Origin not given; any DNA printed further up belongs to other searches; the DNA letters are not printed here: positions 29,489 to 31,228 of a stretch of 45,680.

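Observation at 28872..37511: A Dpm1/ArnC-like GT2 followed by four paralogous TMTC-like TPR GT-C proteins: a candidate undescribed periplasmic glycosylation system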

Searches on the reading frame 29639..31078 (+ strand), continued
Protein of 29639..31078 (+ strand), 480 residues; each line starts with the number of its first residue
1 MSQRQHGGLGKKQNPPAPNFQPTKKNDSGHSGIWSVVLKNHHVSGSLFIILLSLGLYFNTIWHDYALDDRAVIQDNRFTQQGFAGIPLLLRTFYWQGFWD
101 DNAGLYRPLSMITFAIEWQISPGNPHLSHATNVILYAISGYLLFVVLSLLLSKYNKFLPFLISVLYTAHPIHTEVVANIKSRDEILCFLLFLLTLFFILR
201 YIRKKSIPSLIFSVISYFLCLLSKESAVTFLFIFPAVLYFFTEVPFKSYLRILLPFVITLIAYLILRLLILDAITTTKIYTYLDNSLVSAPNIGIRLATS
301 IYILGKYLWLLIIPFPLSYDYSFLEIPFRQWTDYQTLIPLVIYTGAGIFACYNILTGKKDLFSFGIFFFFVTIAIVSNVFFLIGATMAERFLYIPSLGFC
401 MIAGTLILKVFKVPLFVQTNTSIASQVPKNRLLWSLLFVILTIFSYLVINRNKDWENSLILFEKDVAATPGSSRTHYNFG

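Call 9: find_homologous_proteins(query=window:29639-31078:+, max_evalue=0.00001)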
Query window:29639-31078:+ (480 aa): 5662 proteins with E <= 0.00001 among 8000 candidates; the best 120 are listed.
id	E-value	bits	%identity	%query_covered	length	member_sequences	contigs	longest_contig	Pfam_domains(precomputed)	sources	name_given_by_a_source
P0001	0.0e+0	1031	96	100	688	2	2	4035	PF13431.13,PF23914.2,PF13414.13,PF08409.17,PF13176.13,PF13374.13,PF14559.13,PF00515.35,PF12895.14,PF13424.13,PF21033.5,PF13432.13,PF07719.24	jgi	jgi:protein O-mannosyl-transferase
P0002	2.6e-215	734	73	93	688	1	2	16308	PF13431.13,PF23914.2,PF13414.13,PF08409.17,PF13176.13,PF13428.13,PF13374.13,PF14559.13,PF13371.13,PF00515.35,PF12895.14,PF13424.13,PF21033.5,PF13432.13,PF13181.13,PF07719.24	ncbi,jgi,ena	jgi:tetratricopeptide (TPR) repeat protein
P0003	3.9e-147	509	54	91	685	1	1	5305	PF13431.13,PF23914.2,PF13414.13,PF13176.13,PF13428.13,PF13374.13,PF14559.13,PF13371.13,PF00515.35,PF13424.13,PF21033.5,PF13432.13,PF13181.13,PF07719.24,PF13174.13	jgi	jgi:Flp pilus assembly protein TadD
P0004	1.0e-145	505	51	98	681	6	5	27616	PF13431.13,PF23914.2,PF13414.13,PF08409.17,PF13176.13,PF13428.13,PF13374.13,PF14559.13,PF13371.13,PF00515.35,PF12895.14,PF13424.13,PF21033.5,PF13432.13,PF13181.13,PF07719.24,PF13174.13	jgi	jgi:tetratricopeptide (TPR) repeat protein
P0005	7.8e-144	498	54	91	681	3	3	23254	PF13431.13,PF23914.2,PF13414.13,PF08409.17,PF13176.13,PF13428.13,PF13374.13,PF14559.13,PF13371.13,PF00515.35,PF12895.14,PF13424.13,PF21033.5,PF13432.13,PF13181.13,PF07719.24,PF13174.13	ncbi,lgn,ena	-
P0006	1.0e-143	498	54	89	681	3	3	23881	PF13431.13,PF23914.2,PF13414.13,PF08409.17,PF13176.13,PF13428.13,PF13374.13,PF14559.13,PF13371.13,PF00515.35,PF12895.14,PF13424.13,PF21033.5,PF13432.13,PF13181.13,PF07719.24,PF13174.13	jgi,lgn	-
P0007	8.1e-142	492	51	95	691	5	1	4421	PF25063.1,PF13431.13,PF23914.2,PF13414.13,PF08409.17,PF13176.13,PF13428.13,PF13374.13,PF14559.13,PF13371.13,PF00515.35,PF12895.14,PF13424.13,PF21033.5,PF13432.13,PF13181.13,PF07719.24,PF13174.13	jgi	jgi:Flp pilus assembly protein TadD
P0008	4.0e-140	486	52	91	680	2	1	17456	PF13431.13,PF23914.2,PF13414.13,PF08409.17,PF13176.13,PF13428.13,PF13374.13,PF14559.13,PF13371.13,PF00515.35,PF12895.14,PF13424.13,PF21033.5,PF13432.13,PF13181.13,PF14561.13,PF07719.24,PF13174.13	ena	-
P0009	6.4e-140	485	53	90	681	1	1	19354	PF13431.13,PF23914.2,PF13414.13,PF08409.17,PF13176.13,PF13428.13,PF13374.13,PF14559.13,PF13371.13,PF00515.35,PF12895.14,PF13424.13,PF21033.5,PF13432.13,PF13181.13,PF07719.24,PF13174.13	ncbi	ncbi:MAG: tetratricopeptide repeat protein [Bacteroidales bacterium]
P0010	2.6e-138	480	53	90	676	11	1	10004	PF13431.13,PF23914.2,PF13414.13,PF08409.17,PF13176.13,PF13428.13,PF13374.13,PF14559.13,PF13371.13,PF00515.35,PF12895.14,PF13424.13,PF21033.5,PF13432.13,PF13181.13,PF07719.24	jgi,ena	jgi:tetratricopeptide (TPR) repeat protein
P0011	5.8e-136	472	52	91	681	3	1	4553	PF13431.13,PF23914.2,PF13414.13,PF08409.17,PF13176.13,PF13428.13,PF13374.13,PF14559.13,PF13371.13,PF00515.35,PF12895.14,PF13424.13,PF21033.5,PF13432.13,PF13181.13,PF07719.24,PF13174.13,PF20308.5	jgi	-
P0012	1.4e-127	445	49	99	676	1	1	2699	PF13431.13,PF23914.2,PF13414.13,PF08409.17,PF13176.13,PF13428.13,PF14559.13,PF00515.35,PF12895.14,PF13424.13,PF21033.5,PF13432.13,PF13181.13,PF07719.24,PF13174.13,PF13231.13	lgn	-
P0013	6.5e-121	423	46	98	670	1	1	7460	PF13431.13,PF23914.2,PF13414.13,PF08409.17,PF13176.13,PF14559.13,PF27595.1,PF00515.35,PF12895.14,PF13424.13,PF13432.13,PF13181.13,PF07719.24,PF13231.13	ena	-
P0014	1.0e-119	419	47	91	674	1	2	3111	PF13431.13,PF23914.2,PF13414.13,PF08409.17,PF13176.13,PF13374.13,PF14559.13,PF00515.35,PF12895.14,PF13424.13,PF21033.5,PF13432.13,PF13181.13,PF07719.24,PF13174.13,PF13231.13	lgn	-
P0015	1.1e-119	419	44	100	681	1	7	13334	PF13431.13,PF23914.2,PF13414.13,PF08409.17,PF13176.13,PF13428.13,PF13374.13,PF14559.13,PF13371.13,PF00515.35,PF12895.14,PF13424.13,PF21033.5,PF13432.13,PF13181.13,PF07719.24,PF13174.13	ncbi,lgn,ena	-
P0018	1.2e-118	415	48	91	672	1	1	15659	PF13431.13,PF23914.2,PF13414.13,PF08409.17,PF14559.13,PF00515.35,PF12895.14,PF13424.13,PF13432.13,PF13181.13,PF07719.24,PF13174.13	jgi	jgi:Flp pilus assembly protein TadD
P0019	1.5e-118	415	47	94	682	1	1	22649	PF13431.13,PF23914.2,PF13414.13,PF08409.17,PF13176.13,PF14559.13,PF13371.13,PF00515.35,PF12895.14,PF13424.13,PF21033.5,PF13432.13,PF13181.13,PF07719.24,PF13174.13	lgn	-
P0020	1.1e-117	412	49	88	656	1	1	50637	PF14559.13,PF13431.13,PF23914.2,PF13414.13,PF08409.17,PF00515.35,PF13424.13,PF13432.13,PF13181.13,PF07719.24,PF13174.13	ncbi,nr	ncbi:MAG: DUF1736 domain-containing protein [Bacteroidetes bacterium]|nr:DUF1736 domain-containing p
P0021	1.9e-116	408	45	95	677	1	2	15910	PF13431.13,PF23914.2,PF13414.13,PF08409.17,PF13176.13,PF13428.13,PF13374.13,PF14559.13,PF24575.2,PF13371.13,PF00515.35,PF12895.14,PF13424.13,PF21033.5,PF13432.13,PF13181.13,PF07719.24,PF13174.13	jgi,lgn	jgi:Tfp pilus assembly protein PilF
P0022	4.2e-116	407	49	90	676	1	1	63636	PF13431.13,PF23914.2,PF13414.13,PF08409.17,PF13176.13,PF13428.13,PF14559.13,PF00515.35,PF12895.14,PF13424.13,PF21033.5,PF13432.13,PF13181.13,PF07719.24,PF13174.13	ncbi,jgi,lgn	-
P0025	7.5e-115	403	43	100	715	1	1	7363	PF25063.1,PF13431.13,PF23914.2,PF13414.13,PF08409.17,PF13176.13,PF13428.13,PF25064.2,PF13374.13,PF14559.13,PF25068.3,PF13371.13,PF00515.35,PF12895.14,PF13424.13,PF28559.1,PF21033.5,PF13432.13,PF13181.13,PF01239.29,PF07719.24,PF13174.13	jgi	jgi:tetratricopeptide (TPR) repeat protein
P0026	8.6e-115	403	46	96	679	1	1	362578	PF14559.13,PF13431.13,PF13414.13,PF08409.17,PF00515.35,PF13424.13,PF21033.5,PF13432.13,PF13181.13,PF07719.24,PF13374.13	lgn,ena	-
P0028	4.1e-114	400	47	90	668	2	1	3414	PF13431.13,PF23914.2,PF13414.13,PF08409.17,PF13176.13,PF14559.13,PF13371.13,PF00515.35,PF12895.14,PF13424.13,PF13432.13,PF13181.13,PF07719.24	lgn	-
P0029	6.5e-114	400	45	95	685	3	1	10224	PF13431.13,PF23914.2,PF13414.13,PF08409.17,PF13176.13,PF12569.15,PF13428.13,PF13374.13,PF14559.13,PF25068.3,PF13371.13,PF00515.35,PF12895.14,PF13424.13,PF21033.5,PF13432.13,PF13181.13,PF07719.24,PF13174.13,PF20308.5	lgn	-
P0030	7.4e-113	396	47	89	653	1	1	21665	PF14559.13,PF13431.13,PF13414.13,PF08409.17,PF00515.35,PF13424.13,PF13176.13,PF21033.5,PF13432.13,PF13181.13,PF07719.24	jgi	-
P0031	9.1e-113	396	45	96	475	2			PF08409.17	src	-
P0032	1.1e-112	396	47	91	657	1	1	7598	PF13431.13,PF23914.2,PF13414.13,PF08409.17,PF01535.27,PF13176.13,PF13428.13,PF13374.13,PF14559.13,PF13371.13,PF00515.35,PF12895.14,PF13424.13,PF21033.5,PF13432.13,PF13181.13,PF07719.24,PF13174.13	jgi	jgi:protein O-mannosyl-transferase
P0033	2.2e-112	395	45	93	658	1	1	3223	PF13431.13,PF23914.2,PF13414.13,PF08409.17,PF01535.27,PF13176.13,PF13428.13,PF13374.13,PF14559.13,PF13371.13,PF00515.35,PF12895.14,PF13424.13,PF21033.5,PF13432.13,PF13181.13,PF14561.13,PF07719.24,PF13174.13,PF20308.5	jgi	jgi:protein O-mannosyl-transferase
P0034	2.8e-112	394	46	88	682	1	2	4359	PF25063.1,PF13431.13,PF23914.2,PF07720.19,PF13414.13,PF08409.17,PF13176.13,PF13428.13,PF13374.13,PF14559.13,PF25068.3,PF13371.13,PF00515.35,PF12895.14,PF13424.13,PF21033.5,PF13432.13,PF13181.13,PF07719.24,PF13174.13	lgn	-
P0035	4.5e-112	394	48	91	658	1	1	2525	PF13431.13,PF23914.2,PF13414.13,PF08409.17,PF01535.27,PF13176.13,PF13428.13,PF25064.2,PF13374.13,PF14559.13,PF13371.13,PF00515.35,PF12895.14,PF13424.13,PF21033.5,PF13432.13,PF06552.19,PF13181.13,PF14561.13,PF07719.24,PF13174.13,PF20308.5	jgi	jgi:tetratricopeptide (TPR) repeat protein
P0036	5.6e-112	393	46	90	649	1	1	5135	PF13431.13,PF23914.2,PF13414.13,PF08409.17,PF13176.13,PF13428.13,PF13374.13,PF14559.13,PF13371.13,PF00515.35,PF13424.13,PF21033.5,PF13432.13,PF13181.13,PF07719.24,PF13174.13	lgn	-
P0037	7.8e-111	390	44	97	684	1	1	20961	PF25063.1,PF13431.13,PF23914.2,PF13414.13,PF08409.17,PF13176.13,PF12569.15,PF13428.13,PF25064.2,PF13374.13,PF14559.13,PF25068.3,PF13371.13,PF00515.35,PF12895.14,PF13424.13,PF21033.5,PF13432.13,PF13181.13,PF07719.24,PF13174.13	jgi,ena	-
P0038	1.2e-110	389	44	90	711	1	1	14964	PF25063.1,PF13431.13,PF23914.2,PF13414.13,PF08409.17,PF13176.13,PF24885.2,PF12569.15,PF13428.13,PF13374.13,PF14559.13,PF13371.13,PF00515.35,PF12895.14,PF13424.13,PF21033.5,PF13432.13,PF13429.13,PF13181.13,PF14561.13,PF07719.24,PF13174.13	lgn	-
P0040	7.9e-110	386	45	90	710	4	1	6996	PF10602.16,PF25063.1,PF13431.13,PF23914.2,PF13414.13,PF08409.17,PF13176.13,PF13428.13,PF13374.13,PF14559.13,PF13371.13,PF00515.35,PF12895.14,PF13424.13,PF21033.5,PF13432.13,PF13181.13,PF07719.24,PF13174.13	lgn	-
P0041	3.1e-109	384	44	90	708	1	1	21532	PF25063.1,PF13431.13,PF23914.2,PF13414.13,PF08409.17,PF13176.13,PF24885.2,PF12569.15,PF13428.13,PF13374.13,PF14559.13,PF13371.13,PF00515.35,PF12895.14,PF13424.13,PF21033.5,PF13432.13,PF13181.13,PF07719.24,PF13174.13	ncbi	ncbi:MAG: tetratricopeptide repeat protein [Bacteroidia bacterium]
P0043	7.1e-109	383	44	95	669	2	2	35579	PF13431.13,PF23914.2,PF13414.13,PF08409.17,PF13176.13,PF13428.13,PF13374.13,PF13371.13,PF00515.35,PF13424.13,PF13432.13,PF13181.13,PF07719.24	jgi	jgi:Flp pilus assembly protein TadD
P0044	9.7e-109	383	43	100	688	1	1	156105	PF25063.1,PF13431.13,PF23914.2,PF13414.13,PF08409.17,PF13428.13,PF13374.13,PF14559.13,PF00515.35,PF12895.14,PF13424.13,PF21033.5,PF13432.13,PF13181.13,PF07719.24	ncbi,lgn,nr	ncbi:MAG: DUF1736 domain-containing protein [Bacteroidetes bacterium]|nr:DUF1736 domain-containing p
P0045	2.6e-108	381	42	98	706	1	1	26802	PF13431.13,PF23914.2,PF13414.13,PF08409.17,PF13176.13,PF13428.13,PF25064.2,PF13374.13,PF14559.13,PF13371.13,PF00515.35,PF12895.14,PF13424.13,PF21033.5,PF13432.13,PF13429.13,PF13181.13,PF07719.24,PF13174.13,PF13231.13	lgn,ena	-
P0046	2.8e-108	381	45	90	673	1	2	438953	PF13431.13,PF23914.2,PF13414.13,PF08409.17,PF13176.13,PF13428.13,PF13374.13,PF14559.13,PF13371.13,PF00515.35,PF12895.14,PF13424.13,PF21033.5,PF13432.13,PF13181.13,PF07719.24,PF13174.13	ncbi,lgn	-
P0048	3.5e-108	381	45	89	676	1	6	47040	PF13431.13,PF23914.2,PF13414.13,PF08409.17,PF13176.13,PF13428.13,PF13374.13,PF14559.13,PF13371.13,PF00515.35,PF12895.14,PF13424.13,PF21033.5,PF13432.13,PF13181.13,PF07719.24,PF13174.13,PF20308.5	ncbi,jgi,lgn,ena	-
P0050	5.3e-108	380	43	90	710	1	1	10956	PF25063.1,PF13431.13,PF23914.2,PF13414.13,PF08409.17,PF13176.13,PF24885.2,PF12569.15,PF13428.13,PF25064.2,PF13374.13,PF14559.13,PF13371.13,PF00515.35,PF13424.13,PF21033.5,PF13432.13,PF06552.19,PF13429.13,PF13181.13,PF07719.24,PF13174.13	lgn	-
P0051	8.9e-108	379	44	93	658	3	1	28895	PF13431.13,PF23914.2,PF13414.13,PF08409.17,PF13428.13,PF14559.13,PF00515.35,PF13424.13,PF21033.5,PF13432.13,PF13181.13,PF07719.24,PF13231.13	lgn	-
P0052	1.1e-107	379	47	88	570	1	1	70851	PF08409.17,PF00515.35,PF13424.13,PF13432.13,PF13181.13,PF07719.24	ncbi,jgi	-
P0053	1.3e-107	379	46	91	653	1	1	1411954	PF13431.13,PF23914.2,PF13414.13,PF08409.17,PF13428.13,PF13374.13,PF14559.13,PF00515.35,PF13424.13,PF13432.13,PF13181.13,PF07719.24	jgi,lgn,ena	-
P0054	1.6e-107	379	46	90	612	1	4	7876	PF13431.13,PF23914.2,PF13414.13,PF08409.17,PF13176.13,PF13428.13,PF25064.2,PF13374.13,PF14559.13,PF00515.35,PF13424.13,PF21033.5,PF13432.13,PF13181.13,PF07719.24,PF13174.13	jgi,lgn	-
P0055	4.2e-107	377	44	91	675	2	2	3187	PF13431.13,PF23914.2,PF13414.13,PF08409.17,PF13176.13,PF13428.13,PF13374.13,PF14559.13,PF13371.13,PF00515.35,PF12895.14,PF13424.13,PF21033.5,PF13432.13,PF13181.13,PF07719.24,PF13174.13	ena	-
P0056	4.8e-107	377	44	89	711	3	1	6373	PF10602.16,PF25063.1,PF13431.13,PF23914.2,PF13414.13,PF08409.17,PF13176.13,PF12569.15,PF13428.13,PF25064.2,PF13374.13,PF14559.13,PF13371.13,PF00515.35,PF12895.14,PF13424.13,PF21033.5,PF13432.13,PF06552.19,PF13181.13,PF07719.24,PF13174.13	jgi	jgi:protein O-mannosyl-transferase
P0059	2.4e-106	375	45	91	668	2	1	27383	PF13431.13,PF23914.2,PF13414.13,PF08409.17,PF13428.13,PF14559.13,PF13371.13,PF00515.35,PF12895.14,PF13424.13,PF21033.5,PF13432.13,PF13181.13,PF07719.24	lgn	-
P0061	2.8e-106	375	43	90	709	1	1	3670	PF10602.16,PF25063.1,PF13431.13,PF23914.2,PF13414.13,PF08409.17,PF13176.13,PF12569.15,PF13428.13,PF25064.2,PF13374.13,PF14559.13,PF00515.35,PF12895.14,PF13424.13,PF21033.5,PF13432.13,PF13429.13,PF13181.13,PF07719.24,PF13174.13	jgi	jgi:tetratricopeptide (TPR) repeat protein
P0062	2.9e-106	374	43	92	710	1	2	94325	PF13431.13,PF23914.2,PF13414.13,PF08409.17,PF13176.13,PF12569.15,PF13428.13,PF13374.13,PF14559.13,PF13371.13,PF00515.35,PF12895.14,PF13424.13,PF21033.5,PF13432.13,PF06552.19,PF13181.13,PF07719.24,PF13174.13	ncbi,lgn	-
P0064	6.7e-106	373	42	95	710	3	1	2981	PF25063.1,PF13431.13,PF13414.13,PF08409.17,PF13176.13,PF13428.13,PF13374.13,PF14559.13,PF13371.13,PF00515.35,PF13424.13,PF21033.5,PF13432.13,PF06552.19,PF13429.13,PF13181.13,PF07719.24,PF13174.13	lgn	-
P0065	6.7e-106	373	43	90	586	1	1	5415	PF13431.13,PF13414.13,PF08409.17,PF00515.35,PF13181.13,PF07719.24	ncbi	-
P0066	1.1e-105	373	42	98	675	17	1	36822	PF25063.1,PF13431.13,PF23914.2,PF13414.13,PF08409.17,PF13176.13,PF13428.13,PF13374.13,PF14559.13,PF13371.13,PF00515.35,PF13424.13,PF13432.13,PF13181.13,PF07719.24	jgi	jgi:Flp pilus assembly protein TadD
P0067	1.2e-105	372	42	98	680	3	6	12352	PF25063.1,PF13431.13,PF23914.2,PF13414.13,PF08409.17,PF13176.13,PF13428.13,PF13374.13,PF14559.13,PF13371.13,PF00515.35,PF13424.13,PF13432.13,PF13181.13,PF07719.24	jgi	jgi:Flp pilus assembly protein TadD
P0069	2.4e-105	371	44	90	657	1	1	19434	PF13414.13,PF08409.17,PF01535.27,PF13374.13,PF00515.35,PF13424.13,PF14561.13,PF07719.24,PF13174.13,PF20308.5,PF13431.13,PF23914.2,PF13176.13,PF13428.13,PF25064.2,PF14559.13,PF27595.1,PF13371.13,PF12895.14,PF21033.5,PF13432.13,PF09295.17,PF13181.13,PF01239.29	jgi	jgi:tetratricopeptide (TPR) repeat protein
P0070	6.0e-105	370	43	90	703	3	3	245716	PF25063.1,PF13431.13,PF23914.2,PF13414.13,PF08409.17,PF13176.13,PF13428.13,PF13374.13,PF14559.13,PF13371.13,PF00515.35,PF12895.14,PF13424.13,PF21033.5,PF13432.13,PF06552.19,PF13181.13,PF07719.24,PF13174.13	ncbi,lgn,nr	ncbi:MAG: tetratricopeptide repeat protein [Bacteroidetes bacterium]|nr:tetratricopeptide repeat pro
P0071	6.5e-105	370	41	98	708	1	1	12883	PF13431.13,PF23914.2,PF13414.13,PF08409.17,PF13176.13,PF13428.13,PF13374.13,PF14559.13,PF00515.35,PF12895.14,PF13424.13,PF21033.5,PF13432.13,PF13429.13,PF13181.13,PF07719.24,PF13174.13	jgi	jgi:tetratricopeptide (TPR) repeat protein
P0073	1.3e-104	369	45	89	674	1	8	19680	PF14559.13,PF25063.1,PF13431.13,PF13414.13,PF08409.17,PF00515.35,PF13424.13,PF21033.5,PF13428.13,PF13181.13,PF07719.24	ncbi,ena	-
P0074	1.5e-104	369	43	91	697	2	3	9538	PF13431.13,PF13414.13,PF08409.17,PF13428.13,PF13374.13,PF14559.13,PF13371.13,PF00515.35,PF13424.13,PF21033.5,PF13432.13,PF13181.13,PF07719.24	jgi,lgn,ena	jgi:tetratricopeptide (TPR) repeat protein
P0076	1.7e-104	369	44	88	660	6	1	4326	PF13431.13,PF13414.13,PF08409.17,PF13176.13,PF13428.13,PF13374.13,PF14559.13,PF13371.13,PF00515.35,PF13424.13,PF21033.5,PF13432.13,PF13181.13,PF07719.24,PF13174.13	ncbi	-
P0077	1.8e-104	369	45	90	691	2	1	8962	PF13431.13,PF23914.2,PF13414.13,PF08409.17,PF00515.35,PF13424.13,PF13432.13,PF13428.13,PF13181.13,PF07719.24,PF13174.13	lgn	-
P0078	2.9e-104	368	44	91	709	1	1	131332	PF13431.13,PF23914.2,PF13414.13,PF08409.17,PF13176.13,PF13428.13,PF13374.13,PF14559.13,PF00515.35,PF12895.14,PF13424.13,PF21033.5,PF13432.13,PF13181.13,PF07719.24,PF13174.13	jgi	-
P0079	3.0e-104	368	41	91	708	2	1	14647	PF13431.13,PF23914.2,PF13414.13,PF08409.17,PF13176.13,PF13428.13,PF13374.13,PF14559.13,PF24575.2,PF13371.13,PF00515.35,PF12895.14,PF13424.13,PF21033.5,PF13432.13,PF13181.13,PF07719.24,PF13174.13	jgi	-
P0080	3.8e-104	367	45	90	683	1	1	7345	PF13431.13,PF13414.13,PF08409.17,PF13428.13,PF14559.13,PF00515.35,PF12895.14,PF13424.13,PF21033.5,PF13432.13,PF13181.13,PF07719.24,PF13174.13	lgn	-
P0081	3.9e-104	367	42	90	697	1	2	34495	PF13431.13,PF13414.13,PF08409.17,PF13428.13,PF13374.13,PF14559.13,PF00515.35,PF13424.13,PF21033.5,PF13432.13,PF13181.13,PF07719.24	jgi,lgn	-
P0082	4.4e-104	367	41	98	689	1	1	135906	PF13431.13,PF23914.2,PF13414.13,PF08409.17,PF13176.13,PF13428.13,PF14559.13,PF13371.13,PF00515.35,PF13424.13,PF13432.13,PF13181.13,PF07719.24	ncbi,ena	-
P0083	5.3e-104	367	42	98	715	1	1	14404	PF13431.13,PF23914.2,PF13414.13,PF08409.17,PF13176.13,PF13428.13,PF13374.13,PF14559.13,PF13371.13,PF00515.35,PF13424.13,PF13432.13,PF13181.13,PF07719.24,PF13174.13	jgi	jgi:protein O-mannosyl-transferase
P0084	5.8e-104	367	41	92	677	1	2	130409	PF25063.1,PF13431.13,PF13414.13,PF08409.17,PF13176.13,PF13428.13,PF13374.13,PF14559.13,PF13371.13,PF00515.35,PF12895.14,PF13424.13,PF21033.5,PF13432.13,PF13181.13,PF07719.24,PF13174.13,PF13231.13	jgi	-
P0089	1.1e-103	366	45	91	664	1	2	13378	PF13431.13,PF23914.2,PF08409.17,PF13176.13,PF13428.13,PF14559.13,PF00515.35,PF12895.14,PF13424.13,PF21033.5,PF13432.13,PF13181.13,PF07719.24,PF13174.13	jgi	jgi:protein O-mannosyl-transferase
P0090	1.1e-103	366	42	90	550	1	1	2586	PF08409.17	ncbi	ncbi:MAG: hypothetical protein ABI855_14100, partial [Bacteroidota bacterium]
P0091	1.2e-103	366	44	91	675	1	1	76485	PF25063.1,PF13431.13,PF23914.2,PF13414.13,PF08409.17,PF13176.13,PF13428.13,PF25064.2,PF13374.13,PF14559.13,PF25068.3,PF13371.13,PF00515.35,PF12895.14,PF13424.13,PF28559.1,PF21033.5,PF13432.13,PF13181.13,PF07719.24,PF13174.13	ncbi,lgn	-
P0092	1.2e-103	366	43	89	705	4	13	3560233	PF13431.13,PF23914.2,PF13414.13,PF08409.17,PF13176.13,PF13428.13,PF13374.13,PF14559.13,PF00515.35,PF13424.13,PF21033.5,PF13432.13,PF13181.13,PF07719.24,PF13174.13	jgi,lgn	jgi:tetratricopeptide (TPR) repeat protein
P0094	2.4e-103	365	42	93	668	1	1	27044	PF13431.13,PF13414.13,PF08409.17,PF13428.13,PF14559.13,PF13371.13,PF00515.35,PF13424.13,PF21033.5,PF13432.13,PF13181.13,PF07719.24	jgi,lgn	-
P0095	2.6e-103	365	42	94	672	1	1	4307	PF13431.13,PF23914.2,PF13414.13,PF08409.17,PF13176.13,PF13428.13,PF14559.13,PF13371.13,PF00515.35,PF13424.13,PF13432.13,PF13181.13,PF07719.24,PF13231.13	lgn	-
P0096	3.8e-103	364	42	98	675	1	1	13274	PF13431.13,PF23914.2,PF13414.13,PF08409.17,PF13176.13,PF13428.13,PF13374.13,PF14559.13,PF13371.13,PF00515.35,PF13424.13,PF21033.5,PF13432.13,PF13181.13,PF07719.24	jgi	jgi:Flp pilus assembly protein TadD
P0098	4.7e-103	364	42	99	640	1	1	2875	PF13431.13,PF13414.13,PF08409.17,PF12569.15,PF13428.13,PF14559.13,PF13371.13,PF00515.35,PF13424.13,PF21033.5,PF13181.13,PF07719.24,PF13174.13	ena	-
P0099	5.0e-103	364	44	90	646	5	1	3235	PF13431.13,PF23914.2,PF13414.13,PF08409.17,PF13176.13,PF13428.13,PF13374.13,PF14559.13,PF13371.13,PF00515.35,PF13424.13,PF21033.5,PF13432.13,PF13181.13,PF07719.24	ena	-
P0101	9.5e-103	363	40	97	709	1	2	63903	PF13431.13,PF23914.2,PF13414.13,PF08409.17,PF13176.13,PF13428.13,PF14559.13,PF13371.13,PF00515.35,PF13424.13,PF21033.5,PF13432.13,PF06552.19,PF13181.13,PF07719.24,PF13174.13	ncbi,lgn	-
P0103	1.3e-102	362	40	98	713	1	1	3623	PF13431.13,PF23914.2,PF13414.13,PF08409.17,PF13176.13,PF13428.13,PF13374.13,PF14559.13,PF00515.35,PF13424.13,PF21033.5,PF13432.13,PF13181.13,PF07719.24,PF13174.13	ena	-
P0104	1.8e-102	362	43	88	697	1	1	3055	PF13431.13,PF23914.2,PF13414.13,PF08409.17,PF13176.13,PF13428.13,PF13374.13,PF14559.13,PF13371.13,PF00515.35,PF12895.14,PF13424.13,PF21033.5,PF13432.13,PF13181.13,PF01239.29,PF07719.24,PF13174.13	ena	-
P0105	2.2e-102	362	42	92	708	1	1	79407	PF13431.13,PF23914.2,PF13414.13,PF08409.17,PF13176.13,PF13428.13,PF13374.13,PF14559.13,PF13371.13,PF00515.35,PF12895.14,PF13424.13,PF21033.5,PF13432.13,PF13181.13,PF07719.24,PF13174.13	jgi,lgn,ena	-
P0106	2.2e-102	362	42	91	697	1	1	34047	PF14559.13,PF13431.13,PF13414.13,PF08409.17,PF00515.35,PF13424.13,PF21033.5,PF13428.13,PF13181.13,PF07719.24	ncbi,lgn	-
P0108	2.4e-102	362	43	92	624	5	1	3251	PF13431.13,PF23914.2,PF13414.13,PF08409.17,PF12569.15,PF13428.13,PF14559.13,PF00515.35,PF12895.14,PF13424.13,PF21033.5,PF13432.13,PF13181.13,PF07719.24,PF13174.13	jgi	jgi:tetratricopeptide (TPR) repeat protein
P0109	2.7e-102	361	40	98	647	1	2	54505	PF13431.13,PF23914.2,PF13414.13,PF08409.17,PF13176.13,PF13428.13,PF25064.2,PF14559.13,PF00515.35,PF13424.13,PF21033.5,PF13432.13,PF13181.13,PF07719.24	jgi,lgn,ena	-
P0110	3.0e-102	361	44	89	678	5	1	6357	PF14559.13,PF13431.13,PF23914.2,PF13414.13,PF08409.17,PF00515.35,PF13424.13,PF13432.13,PF13181.13,PF07719.24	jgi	jgi:Flp pilus assembly protein TadD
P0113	3.7e-102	361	43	90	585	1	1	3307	PF14559.13,PF13414.13,PF13371.13,PF08409.17,PF00515.35,PF13432.13,PF13428.13,PF13181.13,PF07719.24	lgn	-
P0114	4.5e-102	361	43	87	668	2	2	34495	PF13431.13,PF13414.13,PF08409.17,PF13428.13,PF14559.13,PF13371.13,PF00515.35,PF13424.13,PF21033.5,PF13432.13,PF13181.13,PF07719.24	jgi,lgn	-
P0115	5.3e-102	360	42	96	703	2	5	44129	PF13431.13,PF13414.13,PF08409.17,PF13176.13,PF13428.13,PF13374.13,PF14559.13,PF00515.35,PF12895.14,PF13424.13,PF13432.13,PF13181.13,PF07719.24,PF13174.13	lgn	-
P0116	5.3e-102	360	42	90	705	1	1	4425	PF13431.13,PF23914.2,PF13414.13,PF08409.17,PF13176.13,PF13428.13,PF13374.13,PF14559.13,PF13371.13,PF00515.35,PF13424.13,PF21033.5,PF13432.13,PF13181.13,PF07719.24,PF13174.13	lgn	-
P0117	5.8e-102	360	43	89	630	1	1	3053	PF25063.1,PF13431.13,PF13414.13,PF08409.17,PF13176.13,PF13428.13,PF13374.13,PF14559.13,PF13371.13,PF00515.35,PF13424.13,PF21033.5,PF13432.13,PF13181.13,PF07719.24,PF13174.13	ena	-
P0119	6.1e-102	360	44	89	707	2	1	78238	PF13431.13,PF23914.2,PF13414.13,PF08409.17,PF13176.13,PF12569.15,PF13428.13,PF13374.13,PF14559.13,PF13371.13,PF00515.35,PF12895.14,PF13424.13,PF21033.5,PF13432.13,PF06552.19,PF13181.13,PF07719.24,PF13174.13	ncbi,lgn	-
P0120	6.5e-102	360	43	89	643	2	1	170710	PF13431.13,PF23914.2,PF13414.13,PF08409.17,PF13176.13,PF13428.13,PF14559.13,PF13371.13,PF00515.35,PF13424.13,PF21033.5,PF13432.13,PF13181.13,PF07719.24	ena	-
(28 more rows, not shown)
